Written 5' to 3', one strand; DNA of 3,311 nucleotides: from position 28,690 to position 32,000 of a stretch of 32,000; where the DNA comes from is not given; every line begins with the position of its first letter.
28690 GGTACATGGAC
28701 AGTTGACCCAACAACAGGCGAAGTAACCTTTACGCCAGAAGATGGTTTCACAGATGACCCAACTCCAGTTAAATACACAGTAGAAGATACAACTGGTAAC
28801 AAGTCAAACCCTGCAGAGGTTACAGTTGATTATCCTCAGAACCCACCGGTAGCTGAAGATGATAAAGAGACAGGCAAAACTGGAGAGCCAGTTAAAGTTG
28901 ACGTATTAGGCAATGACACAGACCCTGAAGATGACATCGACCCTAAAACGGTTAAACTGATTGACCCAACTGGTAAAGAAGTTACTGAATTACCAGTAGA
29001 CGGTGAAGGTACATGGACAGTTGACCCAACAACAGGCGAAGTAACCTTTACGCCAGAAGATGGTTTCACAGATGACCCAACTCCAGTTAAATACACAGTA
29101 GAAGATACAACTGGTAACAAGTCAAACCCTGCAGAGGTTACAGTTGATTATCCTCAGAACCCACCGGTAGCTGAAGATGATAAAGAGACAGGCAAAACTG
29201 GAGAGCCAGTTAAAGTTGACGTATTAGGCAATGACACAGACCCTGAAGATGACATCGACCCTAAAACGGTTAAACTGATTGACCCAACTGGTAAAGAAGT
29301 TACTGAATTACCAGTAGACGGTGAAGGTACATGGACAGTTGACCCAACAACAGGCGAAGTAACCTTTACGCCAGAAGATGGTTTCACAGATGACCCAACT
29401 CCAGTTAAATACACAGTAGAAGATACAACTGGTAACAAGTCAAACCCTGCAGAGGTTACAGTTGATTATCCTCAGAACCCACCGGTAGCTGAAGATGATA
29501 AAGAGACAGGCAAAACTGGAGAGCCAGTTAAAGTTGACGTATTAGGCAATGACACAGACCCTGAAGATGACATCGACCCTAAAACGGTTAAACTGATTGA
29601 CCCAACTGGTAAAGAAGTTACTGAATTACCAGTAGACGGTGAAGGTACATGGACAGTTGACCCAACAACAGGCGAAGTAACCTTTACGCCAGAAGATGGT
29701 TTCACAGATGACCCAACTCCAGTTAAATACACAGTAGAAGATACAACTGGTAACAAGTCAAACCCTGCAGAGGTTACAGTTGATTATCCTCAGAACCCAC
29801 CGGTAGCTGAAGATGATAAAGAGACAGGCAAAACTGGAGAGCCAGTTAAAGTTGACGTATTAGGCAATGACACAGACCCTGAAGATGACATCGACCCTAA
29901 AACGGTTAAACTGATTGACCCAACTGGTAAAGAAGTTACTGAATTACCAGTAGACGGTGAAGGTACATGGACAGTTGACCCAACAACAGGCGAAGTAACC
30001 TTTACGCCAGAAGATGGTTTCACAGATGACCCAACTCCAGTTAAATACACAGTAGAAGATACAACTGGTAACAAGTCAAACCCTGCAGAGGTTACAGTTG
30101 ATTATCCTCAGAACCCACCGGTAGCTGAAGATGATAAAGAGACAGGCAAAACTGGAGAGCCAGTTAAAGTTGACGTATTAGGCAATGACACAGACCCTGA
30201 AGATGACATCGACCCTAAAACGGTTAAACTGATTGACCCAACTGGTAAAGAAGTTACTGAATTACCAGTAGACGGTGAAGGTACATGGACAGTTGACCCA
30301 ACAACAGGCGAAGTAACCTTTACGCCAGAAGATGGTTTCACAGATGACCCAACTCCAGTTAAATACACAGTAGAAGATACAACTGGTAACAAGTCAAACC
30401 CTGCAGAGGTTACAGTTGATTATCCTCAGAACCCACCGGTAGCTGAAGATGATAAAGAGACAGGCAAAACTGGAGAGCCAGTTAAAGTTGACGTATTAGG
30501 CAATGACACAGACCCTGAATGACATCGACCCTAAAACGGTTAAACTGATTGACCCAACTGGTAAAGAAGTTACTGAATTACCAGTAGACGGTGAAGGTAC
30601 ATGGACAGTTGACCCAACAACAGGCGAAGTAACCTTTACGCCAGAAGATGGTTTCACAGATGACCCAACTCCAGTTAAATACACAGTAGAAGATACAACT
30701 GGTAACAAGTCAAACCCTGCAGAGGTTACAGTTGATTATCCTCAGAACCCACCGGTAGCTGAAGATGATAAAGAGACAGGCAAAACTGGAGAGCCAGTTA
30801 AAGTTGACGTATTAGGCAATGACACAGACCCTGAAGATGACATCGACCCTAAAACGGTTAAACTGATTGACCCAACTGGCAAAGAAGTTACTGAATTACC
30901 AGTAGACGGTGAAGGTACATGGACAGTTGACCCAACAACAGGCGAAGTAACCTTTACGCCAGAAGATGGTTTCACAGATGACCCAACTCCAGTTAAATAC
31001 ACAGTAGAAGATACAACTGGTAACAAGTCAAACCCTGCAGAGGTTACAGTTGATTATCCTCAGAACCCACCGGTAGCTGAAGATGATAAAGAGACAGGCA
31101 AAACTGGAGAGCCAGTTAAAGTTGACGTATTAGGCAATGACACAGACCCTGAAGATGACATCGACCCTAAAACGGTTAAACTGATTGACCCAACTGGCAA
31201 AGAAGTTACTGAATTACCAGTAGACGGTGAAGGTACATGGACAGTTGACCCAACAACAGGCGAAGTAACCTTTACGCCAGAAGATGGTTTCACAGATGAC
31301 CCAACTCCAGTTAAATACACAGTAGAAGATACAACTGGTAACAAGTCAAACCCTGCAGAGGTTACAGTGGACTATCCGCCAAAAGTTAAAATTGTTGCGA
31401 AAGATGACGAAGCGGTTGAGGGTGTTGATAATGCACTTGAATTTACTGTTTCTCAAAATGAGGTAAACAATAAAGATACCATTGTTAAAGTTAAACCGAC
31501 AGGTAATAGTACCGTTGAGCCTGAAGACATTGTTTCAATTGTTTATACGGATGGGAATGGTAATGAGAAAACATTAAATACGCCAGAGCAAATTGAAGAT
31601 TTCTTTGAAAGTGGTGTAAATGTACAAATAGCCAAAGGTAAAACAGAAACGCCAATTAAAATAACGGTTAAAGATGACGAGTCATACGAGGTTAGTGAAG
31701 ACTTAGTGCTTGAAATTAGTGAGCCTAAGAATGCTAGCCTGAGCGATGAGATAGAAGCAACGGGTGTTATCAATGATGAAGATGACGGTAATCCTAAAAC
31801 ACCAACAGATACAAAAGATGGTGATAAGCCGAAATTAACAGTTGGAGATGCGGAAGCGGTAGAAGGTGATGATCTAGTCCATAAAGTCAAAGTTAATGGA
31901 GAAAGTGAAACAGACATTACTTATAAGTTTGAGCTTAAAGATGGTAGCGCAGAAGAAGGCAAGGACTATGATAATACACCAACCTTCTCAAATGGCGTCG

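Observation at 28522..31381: Nine near-identical 318-bp coding repeats with a SNP pattern suggesting recent internal amplification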

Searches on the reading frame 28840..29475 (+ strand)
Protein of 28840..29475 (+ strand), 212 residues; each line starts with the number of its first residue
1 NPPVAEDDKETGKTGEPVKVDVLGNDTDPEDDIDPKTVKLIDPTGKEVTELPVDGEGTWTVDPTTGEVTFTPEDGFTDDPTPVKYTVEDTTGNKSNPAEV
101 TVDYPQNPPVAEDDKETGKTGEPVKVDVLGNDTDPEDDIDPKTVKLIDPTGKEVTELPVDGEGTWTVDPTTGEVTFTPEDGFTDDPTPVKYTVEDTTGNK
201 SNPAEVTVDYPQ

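Call 54: predict_structure(protein=window:28840-29475:+)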
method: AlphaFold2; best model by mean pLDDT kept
length: 212 residues; sequences in the alignment: 1
mean_pLDDT: 56.5   pTM: 0.32
mean pLDDT of the five models: 56.5, 51.9, 49.3, 46.8, 40.3
residues with pLDDT >= 90: 0; 70-90: 35; 50-70: 118; < 50: 59
segments of 3 or more residues with pLDDT < 50: 1-17, 24-28, 102-123, 129-134, 210-212
pLDDT, mean of each block of 10 residues (from residue 1): 37 45 50 61 70 57 65 58 70 54 42 42 50 51 68 62 61 68 62 64 53 39
secondary structure, 60 per line:
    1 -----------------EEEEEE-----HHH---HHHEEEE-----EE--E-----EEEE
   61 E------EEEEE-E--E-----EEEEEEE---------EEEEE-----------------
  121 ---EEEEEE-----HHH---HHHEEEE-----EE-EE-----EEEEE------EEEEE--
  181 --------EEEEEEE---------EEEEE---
elements in order: E18-23 E38-41 E57-61 E68-72 E83-89 E99-103 E124-129 E144-147 E163-167 E174-178 E189-195 E205-209

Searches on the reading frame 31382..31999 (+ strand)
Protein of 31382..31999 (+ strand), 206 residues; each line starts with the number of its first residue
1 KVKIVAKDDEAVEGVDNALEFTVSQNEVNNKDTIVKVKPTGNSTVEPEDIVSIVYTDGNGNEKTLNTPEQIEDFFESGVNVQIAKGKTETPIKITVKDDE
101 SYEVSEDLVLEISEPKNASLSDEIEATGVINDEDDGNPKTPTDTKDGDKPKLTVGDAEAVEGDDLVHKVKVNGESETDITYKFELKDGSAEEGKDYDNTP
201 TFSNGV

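Call 12: search_protein_families(library=pfam, proteins=[window:31382-31999:+], max_evalue=0.01)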
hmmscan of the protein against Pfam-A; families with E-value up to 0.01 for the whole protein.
window:31382-31999:+ (206 aa): 1 family
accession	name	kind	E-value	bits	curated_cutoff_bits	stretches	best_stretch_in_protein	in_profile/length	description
PF03160.20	Calx-beta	-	3.2e-08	34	27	1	19-134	8-119/119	Calx-beta domain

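Call 13: search_protein_families(library=ncbifam, proteins=[window:31382-31999:+], max_evalue=0.01)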
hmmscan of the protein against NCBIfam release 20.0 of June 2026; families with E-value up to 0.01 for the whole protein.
window:31382-31999:+ (206 aa): 1 family
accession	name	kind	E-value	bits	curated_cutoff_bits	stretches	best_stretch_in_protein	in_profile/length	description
TIGR00845.1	caca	equivalog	0.0023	15.7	679.85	1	67-131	565-630/921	sodium/calcium exchanger 1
